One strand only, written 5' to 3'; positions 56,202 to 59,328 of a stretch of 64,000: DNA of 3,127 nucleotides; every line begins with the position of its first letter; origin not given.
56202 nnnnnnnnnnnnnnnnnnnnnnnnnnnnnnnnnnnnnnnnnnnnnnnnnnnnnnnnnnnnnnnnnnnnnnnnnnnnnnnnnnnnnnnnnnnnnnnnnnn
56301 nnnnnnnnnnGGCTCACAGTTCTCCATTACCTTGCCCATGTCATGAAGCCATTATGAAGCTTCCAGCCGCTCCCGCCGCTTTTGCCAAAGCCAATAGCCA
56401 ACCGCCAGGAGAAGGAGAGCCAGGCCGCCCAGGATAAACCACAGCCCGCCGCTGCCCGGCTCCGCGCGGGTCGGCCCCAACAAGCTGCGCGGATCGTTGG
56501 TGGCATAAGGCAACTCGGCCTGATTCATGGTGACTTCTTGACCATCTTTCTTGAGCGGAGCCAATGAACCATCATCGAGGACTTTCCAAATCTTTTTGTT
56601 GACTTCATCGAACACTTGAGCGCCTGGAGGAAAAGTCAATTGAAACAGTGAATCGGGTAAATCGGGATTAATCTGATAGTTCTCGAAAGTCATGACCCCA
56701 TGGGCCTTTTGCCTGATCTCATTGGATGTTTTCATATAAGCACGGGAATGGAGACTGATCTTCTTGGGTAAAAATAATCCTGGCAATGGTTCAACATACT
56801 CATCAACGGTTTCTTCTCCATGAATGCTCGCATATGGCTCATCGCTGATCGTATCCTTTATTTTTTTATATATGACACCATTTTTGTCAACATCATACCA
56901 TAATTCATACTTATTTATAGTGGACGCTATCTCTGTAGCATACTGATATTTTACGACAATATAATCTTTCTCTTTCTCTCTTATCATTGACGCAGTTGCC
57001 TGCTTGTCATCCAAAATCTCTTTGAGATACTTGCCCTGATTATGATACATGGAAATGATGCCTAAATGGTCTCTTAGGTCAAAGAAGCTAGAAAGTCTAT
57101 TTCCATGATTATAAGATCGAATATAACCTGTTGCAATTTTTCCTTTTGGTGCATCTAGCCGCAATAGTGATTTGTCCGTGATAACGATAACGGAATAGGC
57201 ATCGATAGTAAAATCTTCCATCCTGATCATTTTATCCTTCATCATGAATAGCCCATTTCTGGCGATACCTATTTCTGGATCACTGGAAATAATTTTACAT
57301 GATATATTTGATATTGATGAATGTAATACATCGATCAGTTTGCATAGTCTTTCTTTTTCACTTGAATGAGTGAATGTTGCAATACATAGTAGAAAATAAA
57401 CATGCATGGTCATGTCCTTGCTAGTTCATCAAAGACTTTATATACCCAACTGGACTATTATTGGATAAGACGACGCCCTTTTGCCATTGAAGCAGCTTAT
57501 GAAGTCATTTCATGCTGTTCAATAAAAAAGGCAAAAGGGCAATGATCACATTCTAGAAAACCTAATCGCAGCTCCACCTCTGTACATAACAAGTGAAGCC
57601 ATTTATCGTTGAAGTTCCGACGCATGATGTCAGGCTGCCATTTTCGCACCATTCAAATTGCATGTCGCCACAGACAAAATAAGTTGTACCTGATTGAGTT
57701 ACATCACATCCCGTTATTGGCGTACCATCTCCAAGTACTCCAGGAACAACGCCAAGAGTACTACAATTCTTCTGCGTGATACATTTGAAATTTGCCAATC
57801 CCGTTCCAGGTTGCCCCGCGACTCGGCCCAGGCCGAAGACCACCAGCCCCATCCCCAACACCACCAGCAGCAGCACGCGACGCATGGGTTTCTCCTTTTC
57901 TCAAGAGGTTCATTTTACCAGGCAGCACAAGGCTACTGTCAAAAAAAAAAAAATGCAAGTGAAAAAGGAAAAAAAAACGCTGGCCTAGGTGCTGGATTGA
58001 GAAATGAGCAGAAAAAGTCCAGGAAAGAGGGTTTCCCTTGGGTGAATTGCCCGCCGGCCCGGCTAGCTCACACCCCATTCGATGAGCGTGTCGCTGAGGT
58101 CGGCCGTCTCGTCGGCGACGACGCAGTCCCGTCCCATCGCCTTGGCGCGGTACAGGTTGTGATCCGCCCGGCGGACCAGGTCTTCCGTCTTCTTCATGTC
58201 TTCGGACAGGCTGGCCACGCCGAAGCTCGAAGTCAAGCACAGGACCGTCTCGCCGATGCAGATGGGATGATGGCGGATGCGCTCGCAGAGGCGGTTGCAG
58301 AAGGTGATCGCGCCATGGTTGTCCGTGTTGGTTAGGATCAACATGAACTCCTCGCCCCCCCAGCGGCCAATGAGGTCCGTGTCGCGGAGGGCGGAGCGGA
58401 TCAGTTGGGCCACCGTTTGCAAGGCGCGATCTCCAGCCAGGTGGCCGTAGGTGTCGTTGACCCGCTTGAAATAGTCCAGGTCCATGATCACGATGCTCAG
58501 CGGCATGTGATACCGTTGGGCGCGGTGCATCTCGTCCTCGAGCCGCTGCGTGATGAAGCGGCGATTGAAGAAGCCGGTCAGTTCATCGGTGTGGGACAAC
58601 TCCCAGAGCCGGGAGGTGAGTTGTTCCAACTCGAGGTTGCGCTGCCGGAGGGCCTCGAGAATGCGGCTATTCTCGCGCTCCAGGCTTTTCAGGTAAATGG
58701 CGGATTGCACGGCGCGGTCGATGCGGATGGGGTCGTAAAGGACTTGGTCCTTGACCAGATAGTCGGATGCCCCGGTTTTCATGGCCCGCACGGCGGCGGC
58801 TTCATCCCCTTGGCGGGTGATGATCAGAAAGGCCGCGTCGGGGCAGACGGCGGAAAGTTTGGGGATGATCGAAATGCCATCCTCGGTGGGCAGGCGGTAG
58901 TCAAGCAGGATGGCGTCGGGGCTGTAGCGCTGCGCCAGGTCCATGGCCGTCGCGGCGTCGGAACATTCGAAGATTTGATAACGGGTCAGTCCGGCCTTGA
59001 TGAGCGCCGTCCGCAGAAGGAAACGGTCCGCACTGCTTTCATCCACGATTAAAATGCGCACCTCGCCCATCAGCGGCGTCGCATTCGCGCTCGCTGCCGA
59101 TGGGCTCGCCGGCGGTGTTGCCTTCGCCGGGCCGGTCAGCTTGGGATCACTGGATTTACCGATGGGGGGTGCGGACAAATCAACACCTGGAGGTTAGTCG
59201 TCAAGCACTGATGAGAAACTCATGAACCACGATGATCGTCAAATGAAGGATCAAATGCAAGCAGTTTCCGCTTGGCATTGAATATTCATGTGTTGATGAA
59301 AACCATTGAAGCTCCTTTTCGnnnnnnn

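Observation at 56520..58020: Sharp low-GC island whose compositional borders fall inside two ORFs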

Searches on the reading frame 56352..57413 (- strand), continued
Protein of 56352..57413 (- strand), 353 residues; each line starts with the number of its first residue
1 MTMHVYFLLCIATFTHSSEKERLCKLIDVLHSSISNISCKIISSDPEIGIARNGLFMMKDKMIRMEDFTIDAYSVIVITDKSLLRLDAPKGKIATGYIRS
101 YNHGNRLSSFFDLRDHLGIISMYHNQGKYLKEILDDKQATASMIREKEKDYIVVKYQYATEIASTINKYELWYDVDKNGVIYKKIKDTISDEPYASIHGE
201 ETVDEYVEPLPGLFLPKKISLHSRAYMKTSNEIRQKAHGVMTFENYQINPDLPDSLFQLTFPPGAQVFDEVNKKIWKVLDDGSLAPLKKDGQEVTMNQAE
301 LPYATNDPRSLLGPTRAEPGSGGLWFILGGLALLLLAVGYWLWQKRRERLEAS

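Call 55: fold_search(model_id=the predicted structure, library=pdb)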
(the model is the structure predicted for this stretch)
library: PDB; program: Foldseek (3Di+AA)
matches with E <= 10: 1443; with E <= 0.001: 29
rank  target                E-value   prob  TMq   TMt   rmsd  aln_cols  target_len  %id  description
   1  8t5t                  4.1e-06  1.00  0.29  0.45  12.3       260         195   11  Crystal structure of outer membrane lipoprotein carrier protein (LolA) from Borrelia burgdorferi (steric acid bound) (released 2023-06-28)
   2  4mxt                  4.8e-06  1.00  0.32  0.51   7.8       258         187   11  Crystal structure of an Outer-membrane lipoprotein carrier protein (BACUNI_04723) from Bacteroides uniformis ATCC 8492 a (released 2013-10-16)
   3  9tpm                  5.9e-06  1.00  0.41  0.56   6.1       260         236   11  Structure of LolB from Porphyromonas gingivalis (released 2026-02-18)
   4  7tpm                  5.9e-06  1.00  0.29  0.45  11.9       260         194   10  Structure of the outer-membrane lipoprotein carrier protein (LolA) from Borrelia burgdorferi (released 2023-03-15)
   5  2w7q_B                8.0e-06  1.00  0.29  0.51   7.3       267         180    9  Structure of Pseudomonas aeruginosa LolA (released 2009-12-29)
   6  9c89                  8.5e-06  1.00  0.31  0.53   6.2       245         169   10  Crystal structure of outer membrane lipoprotein carrier protein (LolA) from Ehrlichia chaffeensis (released 2024-06-19)
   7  9azz_A                1.2e-05  1.00  0.31  0.53   6.4       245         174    8  Crystal structure of outer membrane lipoprotein carrier protein (LolA) from Ehrlichia ruminantium (released 2024-03-20)
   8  3m4w_C                1.8e-05  1.00  0.22  0.27  15.4       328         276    7  Structural basis for the negative regulation of bacterial stress response by RseB (released 2010-05-05)
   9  4z48_A                2.8e-05  1.00  0.39  0.53   6.6       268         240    9  Crystal structure of a DUF1329 family protein (DESPIG_00262) from Desulfovibrio piger ATCC 29098 at 1.75 A resolution (released 2015-04-22)
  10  8v1k_A                3.8e-05  1.00  0.33  0.57   6.9       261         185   11  Crystal structure of outer membrane lipoprotein carrier protein (LolA) from Francisella tularensis (released 2023-11-29)
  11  9azz_B                5.2e-05  1.00  0.27  0.48   6.8       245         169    8  Crystal structure of outer membrane lipoprotein carrier protein (LolA) from Ehrlichia ruminantium (released 2024-03-20)
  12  9azz_C                5.8e-05  1.00  0.27  0.49   9.2       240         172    9  Crystal structure of outer membrane lipoprotein carrier protein (LolA) from Ehrlichia ruminantium (released 2024-03-20)
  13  2p4b_C                7.9e-05  1.00  0.29  0.36   7.2       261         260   11  Crystal structure of E.coli RseB (released 2007-05-22)
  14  8cm1                  1.0e-04  1.00  0.26  0.45  11.3       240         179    9  Lol B - Localization of lipoprotein B from Vibrio cholera (released 2023-06-21)
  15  9gtx_A                1.1e-04  1.00  0.28  0.54   9.5       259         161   10  Structural and functional analysis of the Helicobacter pylori lipoprotein chaperone LolA (released 2024-12-18)
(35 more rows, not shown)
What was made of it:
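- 56352..57413 (-): p353, which probably starts at 57407 (351 aa). It has an N-terminal signal peptide, a LolA-like half-barrel, a disordered linker and a C-terminal TM helix with a basic tail. The AT-rich body is codons 1-293; the host-like tail is codons 294-353 (56352-56534). Foldseek hits to LolA, LolB and RseB at E down to 4e-6 (call 55).
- On LolA/LolB/RseB structural superfamily: Foldseek hits to LolA, LolB and RseB with E from 4e-6 to 1e-4 and probability 1.0 (call 55).
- Closest known: LolA / LolB / RseB superfamily. Same: Foldseek gives E from 4e-6 to 1e-4, probability 1.0 and target TM-scores mostly 0.45-0.57 (lower, 0.27-0.36, for RseB) (call 55).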

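Call 61: search_protein_families(library=pfam, proteins=[L090:37-384:+, L092:55-396:+, L091:1609-2751:+, L090:1703-2848:+, L089:3-617:+], max_evalue=0.1)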
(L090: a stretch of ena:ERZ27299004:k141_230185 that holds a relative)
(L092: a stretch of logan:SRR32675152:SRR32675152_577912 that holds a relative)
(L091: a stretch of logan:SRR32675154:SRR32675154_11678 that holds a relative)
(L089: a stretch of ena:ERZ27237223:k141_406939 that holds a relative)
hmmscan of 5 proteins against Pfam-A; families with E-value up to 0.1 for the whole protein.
L090:37-384:+ (115 aa): 0 families

L092:55-396:+ (113 aa): 0 families

L091:1609-2751:+ (380 aa): 1 family
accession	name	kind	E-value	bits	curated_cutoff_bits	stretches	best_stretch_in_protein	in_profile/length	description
PF07610.17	DUF1573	-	0.00011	22.6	26.1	1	50-125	7-73/98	Protein of unknown function (DUF1573)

L090:1703-2848:+ (381 aa): 2 families
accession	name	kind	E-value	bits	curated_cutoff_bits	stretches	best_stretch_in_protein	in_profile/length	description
PF07610.17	DUF1573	-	5e-11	42.9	26.1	1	51-130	6-76/98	Protein of unknown function (DUF1573)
PF22544.2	HYDIN_VesB_CFA65-like_Ig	-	0.0048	17.5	25.5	1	47-116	3-66/100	HYDIN/CFA65/VesB-like, Ig-like domain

L089:3-617:+ (204 aa): 0 families

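Call 71: search_protein_families(library=ncbifam, alignment_id=A3, max_evalue=0.1)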
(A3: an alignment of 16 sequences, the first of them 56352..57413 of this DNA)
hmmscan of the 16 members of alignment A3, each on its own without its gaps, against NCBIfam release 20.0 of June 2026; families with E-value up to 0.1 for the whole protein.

A. member 1, window:56352-57413:- (353 aa): 3 families
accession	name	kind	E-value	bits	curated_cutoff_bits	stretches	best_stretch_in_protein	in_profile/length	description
TIGR00547.2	lolA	equivalog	0.00018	21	112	1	239-270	171-202/202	outer membrane lipoprotein periplasmic chaperone LolA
NF000661.0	PRK00031.1-3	equivalog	0.0016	17.9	255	1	240-269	195-224/225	outer membrane lipoprotein chaperone LolA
TIGR01167.1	LPXTG_anchor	domain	0.011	16.3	15.9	1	321-348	8-33/34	LPXTG cell wall anchor domain-containing protein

B. families by the number of members that match (of 16 scanned): 7 families
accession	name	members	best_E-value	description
TIGR00547.2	lolA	3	0.00018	outer membrane lipoprotein periplasmic chaperone LolA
NF000661.0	PRK00031.1-3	2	0.0016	outer membrane lipoprotein chaperone LolA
TIGR01167.1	LPXTG_anchor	2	0.011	LPXTG cell wall anchor domain-containing protein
NF051874.1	PVV_CTERM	1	0.01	PVV-CTERM domain-containing choice-of-anchor G protein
NF041292.1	StbB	1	0.06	StbB family protein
NF058670.1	sorting_LPXTATN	1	0.063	LPxTATN C-terminal sorting signal domain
TIGR03901.2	MYXO-CTERM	1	0.079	MYXO-CTERM sorting domain-containing protein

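Call 72: find_encoding_contigs(protein=P0025, flank=5000, max_places=2)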
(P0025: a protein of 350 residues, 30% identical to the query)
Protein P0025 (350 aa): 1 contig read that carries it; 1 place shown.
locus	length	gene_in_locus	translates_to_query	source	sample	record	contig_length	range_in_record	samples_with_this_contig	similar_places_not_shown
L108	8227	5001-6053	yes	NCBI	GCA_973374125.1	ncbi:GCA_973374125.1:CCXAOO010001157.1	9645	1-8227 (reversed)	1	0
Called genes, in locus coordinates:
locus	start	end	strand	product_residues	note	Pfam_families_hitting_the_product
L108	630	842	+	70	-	PF01954:AF2212-like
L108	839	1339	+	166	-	PF01850:PIN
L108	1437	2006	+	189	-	PF07638:Sigma70_ECF (faint), PF04542:Sigma70_r2, PF08281:Sigma70_r4_2, PF04545:Sigma70_r4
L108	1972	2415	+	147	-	-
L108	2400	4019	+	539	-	-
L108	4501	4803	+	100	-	-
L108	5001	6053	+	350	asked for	-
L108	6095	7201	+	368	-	-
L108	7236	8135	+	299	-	PF07596:SBP_bac_10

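Call 73: find_encoding_contigs(protein=P0040, flank=5000, max_places=2)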
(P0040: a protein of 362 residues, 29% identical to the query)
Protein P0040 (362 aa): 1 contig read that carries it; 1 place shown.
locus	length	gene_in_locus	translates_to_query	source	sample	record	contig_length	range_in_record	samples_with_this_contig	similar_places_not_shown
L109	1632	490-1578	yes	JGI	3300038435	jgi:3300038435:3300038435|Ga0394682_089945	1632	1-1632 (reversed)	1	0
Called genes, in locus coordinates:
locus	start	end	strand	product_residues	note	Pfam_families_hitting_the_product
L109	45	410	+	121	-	-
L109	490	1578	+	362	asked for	-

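Call 80: search_protein_families(library=padloc, proteins=[window:56352-57413:-], max_evalue=0.1)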
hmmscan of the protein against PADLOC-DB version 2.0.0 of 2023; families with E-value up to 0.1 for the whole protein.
window:56352-57413:- (353 aa): 0 families

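Call 81: search_protein_families(library=phrogs, proteins=[window:56352-57413:-], max_evalue=0.1)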
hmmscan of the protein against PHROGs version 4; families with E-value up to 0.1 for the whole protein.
window:56352-57413:- (353 aa): 1 family
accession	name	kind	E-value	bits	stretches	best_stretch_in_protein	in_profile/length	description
phrog_38586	-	unknown function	0.038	14.5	1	47-98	28-76/158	-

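Call 88: search_solved_structures(query=A5, max_evalue=1)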
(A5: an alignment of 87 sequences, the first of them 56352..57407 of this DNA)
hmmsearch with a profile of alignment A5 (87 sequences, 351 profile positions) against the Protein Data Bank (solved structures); distinct sequences matched with E-value up to 1: 4.
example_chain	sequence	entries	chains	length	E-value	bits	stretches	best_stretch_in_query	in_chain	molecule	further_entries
5kph_A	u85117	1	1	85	0.091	15.1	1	142-199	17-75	De novo Beta Sheet Design Protein OR485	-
5tpj_A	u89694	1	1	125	0.12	14.8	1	121-185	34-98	denovo NTF2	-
4r80_A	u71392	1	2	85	0.15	14.5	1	142-199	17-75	OR486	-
2w7q_A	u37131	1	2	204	0.24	13.8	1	240-271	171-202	OUTER-MEMBRANE LIPOPROTEIN CARRIER PROTEIN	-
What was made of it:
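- On LolA (TIGR00547 / NF000661): A family profile against PDB sequences gives LolA at E = 0.24 (call 88).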

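Call 91: find_encoding_contigs(protein=P0029, flank=6000, max_places=2)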
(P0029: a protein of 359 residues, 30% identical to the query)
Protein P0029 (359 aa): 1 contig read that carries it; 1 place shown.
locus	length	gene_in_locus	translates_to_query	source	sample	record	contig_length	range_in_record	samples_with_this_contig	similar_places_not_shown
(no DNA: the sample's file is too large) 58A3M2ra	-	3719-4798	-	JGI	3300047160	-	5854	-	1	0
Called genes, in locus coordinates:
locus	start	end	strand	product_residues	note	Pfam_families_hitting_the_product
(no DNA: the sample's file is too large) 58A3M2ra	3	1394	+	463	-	?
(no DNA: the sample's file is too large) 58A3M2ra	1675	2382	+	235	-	PF04542:Sigma70_r2 (weak)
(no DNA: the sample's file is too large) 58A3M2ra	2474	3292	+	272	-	PF07610:DUF1573 (weak)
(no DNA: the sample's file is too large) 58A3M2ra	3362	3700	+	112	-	-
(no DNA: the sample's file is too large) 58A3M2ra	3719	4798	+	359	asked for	-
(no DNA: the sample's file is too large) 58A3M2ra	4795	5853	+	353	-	?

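Call 92: find_encoding_contigs(protein=P0022, flank=6000, max_places=2)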
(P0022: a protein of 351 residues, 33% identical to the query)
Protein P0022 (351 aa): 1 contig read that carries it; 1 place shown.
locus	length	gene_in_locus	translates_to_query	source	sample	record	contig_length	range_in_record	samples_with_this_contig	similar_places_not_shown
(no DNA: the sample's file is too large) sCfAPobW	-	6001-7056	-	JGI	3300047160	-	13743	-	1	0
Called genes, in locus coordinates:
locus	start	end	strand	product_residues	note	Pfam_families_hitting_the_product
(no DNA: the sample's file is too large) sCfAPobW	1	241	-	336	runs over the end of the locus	PF01073:3Beta_HSD, PF01370:Epimerase, PF02719:Polysacc_synt_2, PF04321:RmlD_sub_bind, PF07993:NAD_binding_4, PF13460:NAD_binding_10, PF16363:GDP_Man_Dehyd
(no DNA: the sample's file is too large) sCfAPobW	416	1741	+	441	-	PF02985:HEAT (faint), PF13646:HEAT_2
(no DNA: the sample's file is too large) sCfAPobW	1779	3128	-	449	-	PF04734:Ceramidase_alk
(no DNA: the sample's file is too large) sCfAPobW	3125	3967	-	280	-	PF03631:Virul_fac_BrkB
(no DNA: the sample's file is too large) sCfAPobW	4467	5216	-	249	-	PF22544:HYDIN_VesB_CFA65-like_Ig (weak), PF07610:DUF1573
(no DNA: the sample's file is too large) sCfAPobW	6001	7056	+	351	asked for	-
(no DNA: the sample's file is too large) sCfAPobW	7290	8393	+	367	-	PF07610:DUF1573 (faint)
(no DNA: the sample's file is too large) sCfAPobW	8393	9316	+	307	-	PF07596:SBP_bac_10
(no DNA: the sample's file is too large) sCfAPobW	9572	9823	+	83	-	-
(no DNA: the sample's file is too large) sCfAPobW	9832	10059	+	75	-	-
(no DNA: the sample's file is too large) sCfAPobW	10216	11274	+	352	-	PF00078:RVT_1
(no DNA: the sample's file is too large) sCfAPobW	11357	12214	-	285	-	?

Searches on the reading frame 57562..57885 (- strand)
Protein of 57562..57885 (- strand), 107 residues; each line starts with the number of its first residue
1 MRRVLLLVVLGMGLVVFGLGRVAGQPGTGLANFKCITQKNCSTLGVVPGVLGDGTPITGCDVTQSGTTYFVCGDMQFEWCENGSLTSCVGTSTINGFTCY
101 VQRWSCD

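Call 5: search_protein_families(library=pfam, proteins=[window:57562-57885:-], max_evalue=1)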
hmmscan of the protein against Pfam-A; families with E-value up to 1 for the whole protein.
window:57562-57885:- (107 aa): 1 family
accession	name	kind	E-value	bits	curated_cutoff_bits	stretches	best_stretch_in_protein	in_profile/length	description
PF02416.21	TatA_B_E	-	0.15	11.8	21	1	6-38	6-41/53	mttA/Hcf106 family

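Call 6: search_protein_families(library=ncbifam, proteins=[window:57562-57885:-], max_evalue=1)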
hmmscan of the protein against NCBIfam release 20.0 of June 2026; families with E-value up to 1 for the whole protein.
window:57562-57885:- (107 aa): 0 families

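Call 8: find_homologous_proteins(query=window:57562-57885:-, max_evalue=0.01)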
Query window:57562-57885:- (107 aa): 1 proteins with E <= 0.01 among 11 candidates.
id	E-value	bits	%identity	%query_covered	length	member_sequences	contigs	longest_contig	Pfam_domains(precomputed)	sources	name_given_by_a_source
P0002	3.0e-66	239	100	100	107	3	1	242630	-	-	-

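Call 59: predict_structure(protein=window:57562-57885:-)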
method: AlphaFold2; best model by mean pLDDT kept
length: 107 residues; sequences in the alignment: 1
mean_pLDDT: 48.7   pTM: 0.24
mean pLDDT of the five models: 48.7, 47.7, 41.2, 38.6, 37.0
residues with pLDDT >= 90: 0; 70-90: 16; 50-70: 24; < 50: 67
segments of 3 or more residues with pLDDT < 50: 24-71, 86-91, 94-98, 102-106
pLDDT, mean of each block of 10 residues (from residue 1): 82 71 40 32 32 43 41 51 48 49 46
secondary structure, 60 per line:
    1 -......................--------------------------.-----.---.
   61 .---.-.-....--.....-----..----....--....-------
elements in order: H2-23 E69-72 E75-79 E91-94 E97-100
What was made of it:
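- Tried and rejected: The single-sequence model is unusable at pLDDT 48.7 (call 59), so I ran no fold search on it.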

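Call 60: search_solved_structures(query=A6, max_evalue=10)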
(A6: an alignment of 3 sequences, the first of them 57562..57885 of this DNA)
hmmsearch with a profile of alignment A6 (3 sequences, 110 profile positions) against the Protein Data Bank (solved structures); distinct sequences matched with E-value up to 10: 0.

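Call 80: search_protein_families(library=padloc, proteins=[window:57562-57885:-], max_evalue=0.1)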
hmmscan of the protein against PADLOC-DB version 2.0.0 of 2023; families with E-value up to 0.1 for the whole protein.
window:57562-57885:- (107 aa): 0 families

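Call 81: search_protein_families(library=phrogs, proteins=[window:57562-57885:-], max_evalue=0.1)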
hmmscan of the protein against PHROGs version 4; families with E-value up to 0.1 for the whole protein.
window:57562-57885:- (107 aa): 0 families

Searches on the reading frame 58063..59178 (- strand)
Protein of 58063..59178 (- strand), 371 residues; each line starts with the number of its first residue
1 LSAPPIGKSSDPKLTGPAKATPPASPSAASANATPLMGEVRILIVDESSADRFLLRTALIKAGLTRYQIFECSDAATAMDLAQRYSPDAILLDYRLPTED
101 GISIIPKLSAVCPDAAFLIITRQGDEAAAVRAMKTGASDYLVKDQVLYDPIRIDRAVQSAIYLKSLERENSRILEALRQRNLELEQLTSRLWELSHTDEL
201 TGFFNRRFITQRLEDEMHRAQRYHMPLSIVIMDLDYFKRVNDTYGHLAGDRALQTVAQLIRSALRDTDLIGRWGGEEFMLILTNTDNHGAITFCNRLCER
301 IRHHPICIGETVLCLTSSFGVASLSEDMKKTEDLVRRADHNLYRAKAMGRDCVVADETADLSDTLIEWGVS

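Call 5: search_protein_families(library=pfam, proteins=[window:58063-59178:-], max_evalue=1)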
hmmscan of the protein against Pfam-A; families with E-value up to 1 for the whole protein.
window:58063-59178:- (371 aa): 3 families
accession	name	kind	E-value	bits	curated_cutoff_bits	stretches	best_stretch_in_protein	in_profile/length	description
PF00990.26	GGDEF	-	1.7e-47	161.6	23.8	1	195-351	1-160/161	Diguanylate cyclase, GGDEF domain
PF00072.30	Response_reg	-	4.4e-18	65.9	30.2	1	42-144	1-100/111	Response regulator receiver domain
PF17853.6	GGDEF_2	-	0.016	15.9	24.5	1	229-311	25-96/116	GGDEF-like domain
